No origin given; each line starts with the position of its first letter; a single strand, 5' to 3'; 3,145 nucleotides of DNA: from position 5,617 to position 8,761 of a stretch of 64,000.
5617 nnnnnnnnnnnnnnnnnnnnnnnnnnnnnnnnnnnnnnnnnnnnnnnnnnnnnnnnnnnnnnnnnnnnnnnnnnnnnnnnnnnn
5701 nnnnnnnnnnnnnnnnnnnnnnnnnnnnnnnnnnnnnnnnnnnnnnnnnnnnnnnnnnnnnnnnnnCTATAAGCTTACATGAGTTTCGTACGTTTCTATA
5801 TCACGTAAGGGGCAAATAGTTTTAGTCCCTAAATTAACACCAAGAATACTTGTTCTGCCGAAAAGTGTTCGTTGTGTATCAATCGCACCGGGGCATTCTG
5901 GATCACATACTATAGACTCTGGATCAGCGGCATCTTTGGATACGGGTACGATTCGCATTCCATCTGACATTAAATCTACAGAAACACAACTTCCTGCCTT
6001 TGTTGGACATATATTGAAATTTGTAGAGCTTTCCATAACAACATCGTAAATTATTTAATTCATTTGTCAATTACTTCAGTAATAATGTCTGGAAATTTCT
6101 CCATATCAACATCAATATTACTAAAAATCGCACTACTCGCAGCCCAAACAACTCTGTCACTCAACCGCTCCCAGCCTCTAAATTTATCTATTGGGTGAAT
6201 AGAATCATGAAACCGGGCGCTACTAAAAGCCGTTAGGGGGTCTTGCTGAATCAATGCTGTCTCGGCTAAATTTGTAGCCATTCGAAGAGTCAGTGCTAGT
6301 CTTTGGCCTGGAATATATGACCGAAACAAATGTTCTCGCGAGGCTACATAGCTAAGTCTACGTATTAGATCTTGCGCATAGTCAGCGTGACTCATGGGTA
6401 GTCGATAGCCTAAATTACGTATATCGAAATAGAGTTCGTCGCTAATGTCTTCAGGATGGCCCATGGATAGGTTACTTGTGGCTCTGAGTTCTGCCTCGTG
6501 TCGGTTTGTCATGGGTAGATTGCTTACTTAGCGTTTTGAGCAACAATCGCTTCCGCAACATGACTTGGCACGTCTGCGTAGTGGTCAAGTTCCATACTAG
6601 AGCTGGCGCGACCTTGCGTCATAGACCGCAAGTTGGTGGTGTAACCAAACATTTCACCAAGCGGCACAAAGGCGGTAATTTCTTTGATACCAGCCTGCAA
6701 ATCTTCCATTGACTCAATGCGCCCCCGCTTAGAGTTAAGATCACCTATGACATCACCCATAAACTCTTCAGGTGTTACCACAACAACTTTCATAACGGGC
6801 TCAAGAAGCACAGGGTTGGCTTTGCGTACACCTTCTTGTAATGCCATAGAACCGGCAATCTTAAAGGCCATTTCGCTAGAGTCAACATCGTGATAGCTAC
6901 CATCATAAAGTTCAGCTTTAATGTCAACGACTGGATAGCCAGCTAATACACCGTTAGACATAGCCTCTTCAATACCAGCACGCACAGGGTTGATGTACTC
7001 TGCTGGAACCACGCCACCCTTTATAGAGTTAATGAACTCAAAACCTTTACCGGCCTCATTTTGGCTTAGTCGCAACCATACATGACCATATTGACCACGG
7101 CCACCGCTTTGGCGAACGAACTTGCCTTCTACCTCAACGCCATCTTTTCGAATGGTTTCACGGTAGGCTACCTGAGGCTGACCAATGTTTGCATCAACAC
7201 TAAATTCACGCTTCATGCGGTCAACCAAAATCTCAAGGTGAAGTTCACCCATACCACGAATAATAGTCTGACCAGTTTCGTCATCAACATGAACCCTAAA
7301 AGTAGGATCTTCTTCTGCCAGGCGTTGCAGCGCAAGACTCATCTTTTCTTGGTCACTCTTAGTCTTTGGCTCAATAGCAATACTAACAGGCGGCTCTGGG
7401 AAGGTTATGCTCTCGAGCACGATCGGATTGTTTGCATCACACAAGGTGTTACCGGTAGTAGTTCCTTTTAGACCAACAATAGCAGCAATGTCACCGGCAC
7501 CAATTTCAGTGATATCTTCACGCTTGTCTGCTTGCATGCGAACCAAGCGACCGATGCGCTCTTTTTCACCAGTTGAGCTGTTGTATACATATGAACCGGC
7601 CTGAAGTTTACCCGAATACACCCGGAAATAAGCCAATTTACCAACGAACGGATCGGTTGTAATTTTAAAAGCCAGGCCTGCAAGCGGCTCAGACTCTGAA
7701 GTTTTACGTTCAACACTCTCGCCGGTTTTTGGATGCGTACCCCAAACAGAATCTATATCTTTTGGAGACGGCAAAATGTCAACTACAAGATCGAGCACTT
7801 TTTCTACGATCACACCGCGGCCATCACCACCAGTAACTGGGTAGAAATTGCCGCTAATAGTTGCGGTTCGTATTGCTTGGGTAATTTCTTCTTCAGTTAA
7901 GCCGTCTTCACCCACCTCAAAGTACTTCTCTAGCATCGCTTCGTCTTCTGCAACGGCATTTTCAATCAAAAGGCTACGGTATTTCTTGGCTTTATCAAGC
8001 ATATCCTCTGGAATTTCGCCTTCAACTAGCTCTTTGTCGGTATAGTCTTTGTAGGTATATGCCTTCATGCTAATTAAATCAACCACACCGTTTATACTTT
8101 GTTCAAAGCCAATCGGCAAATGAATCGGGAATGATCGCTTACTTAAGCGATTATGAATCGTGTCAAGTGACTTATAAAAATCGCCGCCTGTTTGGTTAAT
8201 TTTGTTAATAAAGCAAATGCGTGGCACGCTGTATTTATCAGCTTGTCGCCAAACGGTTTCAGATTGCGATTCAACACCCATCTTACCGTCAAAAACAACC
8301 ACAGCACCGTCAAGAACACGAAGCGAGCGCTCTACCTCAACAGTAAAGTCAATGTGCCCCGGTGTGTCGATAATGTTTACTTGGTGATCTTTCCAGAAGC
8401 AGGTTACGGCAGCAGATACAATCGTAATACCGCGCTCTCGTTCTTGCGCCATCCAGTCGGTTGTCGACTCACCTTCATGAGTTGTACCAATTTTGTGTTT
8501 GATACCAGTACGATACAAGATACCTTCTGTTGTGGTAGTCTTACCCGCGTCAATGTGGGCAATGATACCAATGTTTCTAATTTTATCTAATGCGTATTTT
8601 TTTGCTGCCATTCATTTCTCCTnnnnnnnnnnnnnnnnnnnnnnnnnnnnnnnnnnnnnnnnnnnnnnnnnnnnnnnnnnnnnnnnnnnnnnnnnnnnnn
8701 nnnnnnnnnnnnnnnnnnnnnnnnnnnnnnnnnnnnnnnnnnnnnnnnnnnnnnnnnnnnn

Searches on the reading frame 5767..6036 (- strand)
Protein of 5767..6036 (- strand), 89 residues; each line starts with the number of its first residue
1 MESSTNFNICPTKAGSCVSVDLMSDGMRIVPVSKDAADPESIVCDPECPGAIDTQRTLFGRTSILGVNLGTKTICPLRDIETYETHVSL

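Call 5: search_protein_families(library=pfam, max_evalue=1, proteins=[window:5767-6036:-])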
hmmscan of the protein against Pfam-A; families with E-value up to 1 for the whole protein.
window:5767-6036:- (89 aa): 0 families

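Call 8: find_homologous_proteins(query=window:5767-6036:-, max_evalue=0.01)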
Query window:5767-6036:- (89 aa): 1 proteins with E <= 0.01 among 1 candidates.
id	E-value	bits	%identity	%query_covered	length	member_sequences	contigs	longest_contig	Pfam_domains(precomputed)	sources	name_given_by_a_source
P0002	4.3e-53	194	100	100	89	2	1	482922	-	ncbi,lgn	-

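Call 35: find_homologous_proteins(query=A1, max_evalue=10)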
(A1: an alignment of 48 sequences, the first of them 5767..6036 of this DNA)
Query A1 (48 sequences) (89 aa, profile of the alignment): 1 proteins with E <= 10 among 1142 candidates.
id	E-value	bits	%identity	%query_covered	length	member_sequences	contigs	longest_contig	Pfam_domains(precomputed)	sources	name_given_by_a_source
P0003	7.0e-2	32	43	16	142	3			-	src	-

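Call 40: search_protein_families(library=pfam, alignment_id=A1, max_evalue=0.01)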
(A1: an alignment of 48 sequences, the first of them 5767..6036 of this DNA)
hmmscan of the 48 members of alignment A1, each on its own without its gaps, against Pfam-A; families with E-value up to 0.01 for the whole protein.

A. member 1, window:5767-6036:- (89 aa): 0 families

B. families by the number of members that match (of 48 scanned): 0 families
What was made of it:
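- On 4Fe-4S ferredoxin (Pfam Fer4 clan): None of the 48 class members matched at E <= 0.01 (call 40).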

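Call 41: search_protein_families(library=ncbifam, alignment_id=A1, max_evalue=0.01)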
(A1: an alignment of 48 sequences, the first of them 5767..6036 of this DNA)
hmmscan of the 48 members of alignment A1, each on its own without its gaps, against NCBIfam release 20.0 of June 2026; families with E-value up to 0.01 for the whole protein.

A. member 1, window:5767-6036:- (89 aa): 0 families

B. families by the number of members that match (of 48 scanned): 0 families

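Call 42: search_protein_families(library=phrogs, alignment_id=A1, max_evalue=0.01)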
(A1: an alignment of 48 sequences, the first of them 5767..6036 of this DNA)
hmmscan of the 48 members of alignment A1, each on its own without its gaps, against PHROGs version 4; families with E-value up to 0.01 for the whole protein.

A. member 1, window:5767-6036:- (89 aa): 0 families

B. families by the number of members that match (of 48 scanned): 0 families

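Call 43: search_protein_families(library=padloc, alignment_id=A1, max_evalue=0.01)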
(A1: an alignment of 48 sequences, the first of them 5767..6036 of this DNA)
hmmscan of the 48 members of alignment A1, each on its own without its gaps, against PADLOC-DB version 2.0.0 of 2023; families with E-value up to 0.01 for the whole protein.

A. member 1, window:5767-6036:- (89 aa): 0 families

B. families by the number of members that match (of 48 scanned): 0 families

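Call 44: search_solved_structures(query=A1, max_evalue=1)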
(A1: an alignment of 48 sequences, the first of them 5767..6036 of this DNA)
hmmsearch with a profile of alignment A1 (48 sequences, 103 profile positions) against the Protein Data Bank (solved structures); distinct sequences matched with E-value up to 1: 0.
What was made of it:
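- No metal-binding family matches (Pfam, NCBIfam, PDB; calls 5, 40, 41, 44). No PDB sequence match (call 44).
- Tried and rejected: Pfam, NCBIfam, PHROGs, PADLOC and PDB sequences gave no hit for any of the 48 ORFs (calls 5, 40-44).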

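Call 59: predict_structure(protein=window:5767-6036:-)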
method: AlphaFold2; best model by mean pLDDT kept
length: 89 residues; sequences in the alignment: 1
mean_pLDDT: 47.1   pTM: 0.42
mean pLDDT of the five models: 47.1, 40.8, 39.1, 35.0, 34.0
residues with pLDDT >= 90: 0; 70-90: 0; 50-70: 38; < 50: 51
segments of 3 or more residues with pLDDT < 50: 1-3, 45-89
pLDDT, mean of each block of 10 residues (from residue 1): 56 59 63 60 46 35 38 35 30
secondary structure, 60 per line:
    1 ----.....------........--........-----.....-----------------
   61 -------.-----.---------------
elements in order: E5-9 E16-23 E26-33

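Call 71: find_related_loci(query=A4, collection=metagenome_contigs, flank=5000)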
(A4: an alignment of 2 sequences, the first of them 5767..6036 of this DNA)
Query A4 (89 aa) in metagenome_contigs; peptide patterns used: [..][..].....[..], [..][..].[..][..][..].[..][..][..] (x = any residue, [..] = any of these).
169 stretches matched a pattern, but none encodes a relative of the query by tblastn (E <= 1e-3).

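Call 78: search_dna_similar(query=window:5767-6036:-, collection=phages, mode=protein, max_evalue=0.1, max_rows=5)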
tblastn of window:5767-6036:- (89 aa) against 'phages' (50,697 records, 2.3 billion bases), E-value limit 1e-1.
No match.

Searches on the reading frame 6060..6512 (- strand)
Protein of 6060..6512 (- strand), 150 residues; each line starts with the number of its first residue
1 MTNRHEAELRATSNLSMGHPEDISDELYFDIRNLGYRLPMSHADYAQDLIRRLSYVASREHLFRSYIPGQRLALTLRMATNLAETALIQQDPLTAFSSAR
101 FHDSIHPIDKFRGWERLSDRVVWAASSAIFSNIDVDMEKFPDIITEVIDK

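Call 5: search_protein_families(library=pfam, max_evalue=1, proteins=[window:6060-6512:-])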
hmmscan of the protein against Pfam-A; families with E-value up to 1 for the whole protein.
window:6060-6512:- (150 aa): 1 family
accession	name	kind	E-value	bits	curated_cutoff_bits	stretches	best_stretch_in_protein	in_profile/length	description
PF04433.23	SWIRM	-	0.056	14.1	28.6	0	5-33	8-34/84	SWIRM domain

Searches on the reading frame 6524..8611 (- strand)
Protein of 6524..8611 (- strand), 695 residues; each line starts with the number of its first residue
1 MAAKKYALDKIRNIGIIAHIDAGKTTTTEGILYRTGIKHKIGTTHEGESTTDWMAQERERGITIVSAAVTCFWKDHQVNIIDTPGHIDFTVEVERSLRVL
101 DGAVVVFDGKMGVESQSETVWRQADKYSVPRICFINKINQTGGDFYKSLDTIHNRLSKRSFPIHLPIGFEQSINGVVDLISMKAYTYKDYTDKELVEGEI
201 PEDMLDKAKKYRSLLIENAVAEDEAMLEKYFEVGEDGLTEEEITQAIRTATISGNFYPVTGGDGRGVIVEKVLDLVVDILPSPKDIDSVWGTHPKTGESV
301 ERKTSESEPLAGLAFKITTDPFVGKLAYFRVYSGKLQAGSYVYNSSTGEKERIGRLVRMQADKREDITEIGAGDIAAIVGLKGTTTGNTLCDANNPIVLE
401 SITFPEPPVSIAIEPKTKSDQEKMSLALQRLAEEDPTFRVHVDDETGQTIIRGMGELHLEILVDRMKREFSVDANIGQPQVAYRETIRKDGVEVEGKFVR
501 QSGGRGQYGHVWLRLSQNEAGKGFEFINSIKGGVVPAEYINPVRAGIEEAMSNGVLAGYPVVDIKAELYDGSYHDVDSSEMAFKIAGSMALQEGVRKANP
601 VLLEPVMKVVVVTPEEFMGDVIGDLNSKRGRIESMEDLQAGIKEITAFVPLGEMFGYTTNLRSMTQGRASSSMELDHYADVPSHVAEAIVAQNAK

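Call 10: find_related_loci(query=window:6524-8611:-, collection=genome_contigs, flank=8000)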
Query window:6524-8611:- (695 aa) in genome_contigs; peptide patterns used: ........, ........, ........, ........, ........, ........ (x = any residue, [..] = any of these).
600 stretches matched a pattern (row limit reached: there are more); 588 encode a relative of the query (tblastn E <= 1e-3); the best 80 are kept; 80 distinct loci.
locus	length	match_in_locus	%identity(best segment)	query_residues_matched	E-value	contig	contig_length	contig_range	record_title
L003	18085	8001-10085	89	1-695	0e+0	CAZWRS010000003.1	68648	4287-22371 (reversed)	MAG TPA_asm: uncultured Candidatus Saccharibacteria bacterium isolate SRP144015_co1_75 genome assembly, contig: NODE_215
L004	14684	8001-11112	88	1-695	0e+0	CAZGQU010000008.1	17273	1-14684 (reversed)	MAG TPA_asm: uncultured Candidatus Saccharibacteria bacterium isolate SRP144015_co1_132 genome assembly, contig: NODE_16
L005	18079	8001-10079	89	3-695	0e+0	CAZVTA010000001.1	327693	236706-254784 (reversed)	MAG TPA_asm: uncultured Candidatus Saccharibacteria bacterium isolate SRP342105_co3_76 genome assembly, contig: NODE_3_l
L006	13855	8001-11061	88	1-695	0e+0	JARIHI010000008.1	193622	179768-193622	MAG: Candidatus Saccharibacteria bacterium isolate CullarsAll.DT.34 k141_973205, whole genome shotgun sequence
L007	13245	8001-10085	88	1-695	0e+0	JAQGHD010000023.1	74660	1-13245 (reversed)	MAG: Candidatus Saccharibacteria bacterium isolate RYN_424 scaffold_3226183, whole genome shotgun sequence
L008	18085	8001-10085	87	1-695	0e+0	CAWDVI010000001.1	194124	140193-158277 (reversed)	MAG: uncultured bacterium isolate MFD05684.bin.2.43 genome assembly, contig: contig_114269, whole genome shotgun sequenc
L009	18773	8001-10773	88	1-695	0e+0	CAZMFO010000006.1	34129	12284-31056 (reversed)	MAG TPA_asm: uncultured Candidatus Saccharibacteria bacterium isolate binchicken_co16_156 genome assembly, contig: NODE_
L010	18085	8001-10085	88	1-695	0e+0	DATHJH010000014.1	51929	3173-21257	MAG TPA_asm: Candidatus Limnocylindria bacterium isolate SMAG_U12547 k141_330706, whole genome shotgun sequence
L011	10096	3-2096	86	4-695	0e+0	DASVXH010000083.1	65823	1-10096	MAG TPA_asm: Candidatus Saccharimonadales bacterium isolate SMAG_U2570 k141_145713, whole genome shotgun sequence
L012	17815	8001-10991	86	1-695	0e+0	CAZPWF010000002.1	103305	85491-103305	MAG TPA_asm: uncultured Candidatus Saccharibacteria bacterium isolate SRP170004_co1_152 genome assembly, contig: NODE_22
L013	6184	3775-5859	86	1-695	0e+0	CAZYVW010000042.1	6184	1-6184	MAG TPA_asm: uncultured Candidatus Saccharibacteria bacterium isolate SRP200132_co1_592 genome assembly, contig: NODE_24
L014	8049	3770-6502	86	1-695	0e+0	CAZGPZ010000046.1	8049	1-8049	MAG TPA_asm: uncultured Candidatus Saccharibacteria bacterium isolate SRP193066_co1_238 genome assembly, contig: NODE_78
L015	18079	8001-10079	86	3-695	0e+0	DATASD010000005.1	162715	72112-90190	MAG TPA_asm: Candidatus Saccharimonadales bacterium isolate SMAG_U5511 k141_615605, whole genome shotgun sequence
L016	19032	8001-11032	86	1-695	0e+0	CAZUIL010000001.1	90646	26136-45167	MAG TPA_asm: uncultured Candidatus Saccharibacteria bacterium isolate SRP144015_co1_52 genome assembly, contig: NODE_129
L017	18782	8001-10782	87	1-695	0e+0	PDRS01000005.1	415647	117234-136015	MAG: Candidatus Saccharibacteria bacterium isolate DOLJORAL78_51_182 DolJOral78_scaffold_8, whole genome shotgun sequenc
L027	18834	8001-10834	85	1-695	0e+0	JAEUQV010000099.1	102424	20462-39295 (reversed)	MAG: Candidatus Saccharibacteria bacterium isolate new MAG-260 k141_892567, whole genome shotgun sequence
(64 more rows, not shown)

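Call 58: search_protein_families(library=pfam, alignment_id=A2, max_evalue=0.00001)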
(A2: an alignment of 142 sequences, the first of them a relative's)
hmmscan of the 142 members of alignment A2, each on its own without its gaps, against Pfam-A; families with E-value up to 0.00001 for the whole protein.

A. member 1, L045:12769-15384:- (871 aa): 8 families
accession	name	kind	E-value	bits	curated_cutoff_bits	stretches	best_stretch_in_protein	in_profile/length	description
PF00275.25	EPSP_synthase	-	7.7e-117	391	22.8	1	18-421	7-417/417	EPSP synthase (3-phosphoshikimate 1-carboxyvinyltransferase)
PF01202.28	SKI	-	1.4e-40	139.4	22.1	1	443-600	1-158/159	Shikimate kinase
PF08501.16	Shikimate_dh_N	-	7.6e-27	93.8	27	1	610-694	1-83/83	Shikimate dehydrogenase substrate binding domain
PF18317.6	SDH_C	-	1.3e-11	44.4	25.8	1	837-865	1-29/31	Shikimate 5'-dehydrogenase C-terminal domain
PF01488.26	Shikimate_DH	-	4.8e-10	40.1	24.3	1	718-790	7-84/138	Shikimate / quinate 5-dehydrogenase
PF13238.12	AAA_18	-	3.6e-07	31.1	29.4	1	437-551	1-115/128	AAA domain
PF02826.25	2-Hacid_dh_C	-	1.7e-06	27.9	25.1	1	708-790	23-100/178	D-isomer specific 2-hydroxyacid dehydrogenase, NAD binding domain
PF03807.23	F420_oxidored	-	4.2e-06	27.7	21.6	0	726-785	2-63/94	NADP oxidoreductase coenzyme F420-dependent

B. families by the number of members that match (of 142 scanned): 86 families (the first 25 are shown)
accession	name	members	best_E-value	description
PF00226.36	DnaJ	6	6.7e-16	DnaJ domain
PF00293.34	NUDIX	5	5.3e-19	NUDIX domain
PF00266.25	Aminotran_5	2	5.8e-55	Aminotransferase class-V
PF03721.20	UDPG_MGDP_dh_N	2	3.5e-40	UDP-glucose/GDP-mannose dehydrogenase family, NAD binding domain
PF00005.33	ABC_tran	2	1.8e-39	ABC transporter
PF00291.31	PALP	2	3.7e-36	Pyridoxal-phosphate dependent enzyme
PF03479.20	PCC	2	2.8e-28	Plants and Prokaryotes Conserved (PCC) domain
PF00984.24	UDPG_MGDP_dh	2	8.8e-23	UDP-glucose/GDP-mannose dehydrogenase family, central domain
PF03720.21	UDPG_MGDP_dh_C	2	5e-20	UDP-glucose/GDP-mannose dehydrogenase family, UDP binding domain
PF00534.26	Glycos_transf_1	2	2.3e-19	Glycosyl transferases group 1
PF01817.26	CM_2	2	1.6e-18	Chorismate mutase type II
PF13304.12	AAA_21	2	8.8e-17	AAA domain, putative AbiEii toxin, Type IV TA system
PF13692.12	Glyco_trans_1_4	2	4.1e-14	Glycosyl transferases group 1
PF13439.12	Glyco_transf_4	2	1.2e-09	Glycosyltransferase Family 4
PF03446.21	NAD_binding_2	2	1e-08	NAD binding domain of 6-phosphogluconate dehydrogenase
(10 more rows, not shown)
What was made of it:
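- Larger inserts are ordinary housekeeping genes (call 58).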

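Call 73: search_protein_families(library=pfam, proteins=[L027:7564-7944:+], max_evalue=0.01)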
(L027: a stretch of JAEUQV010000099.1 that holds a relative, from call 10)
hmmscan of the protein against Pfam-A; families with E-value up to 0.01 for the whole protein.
L027:7564-7944:+ (126 aa): 2 families
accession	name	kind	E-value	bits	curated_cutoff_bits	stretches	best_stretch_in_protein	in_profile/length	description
PF05635.17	23S_rRNA_IVP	-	1.3e-37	128.7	33.8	1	14-119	1-106/106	23S rRNA-intervening sequence protein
PF22296.2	bAvd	-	4.7e-07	30.7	40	1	16-123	1-106/107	bAvd-like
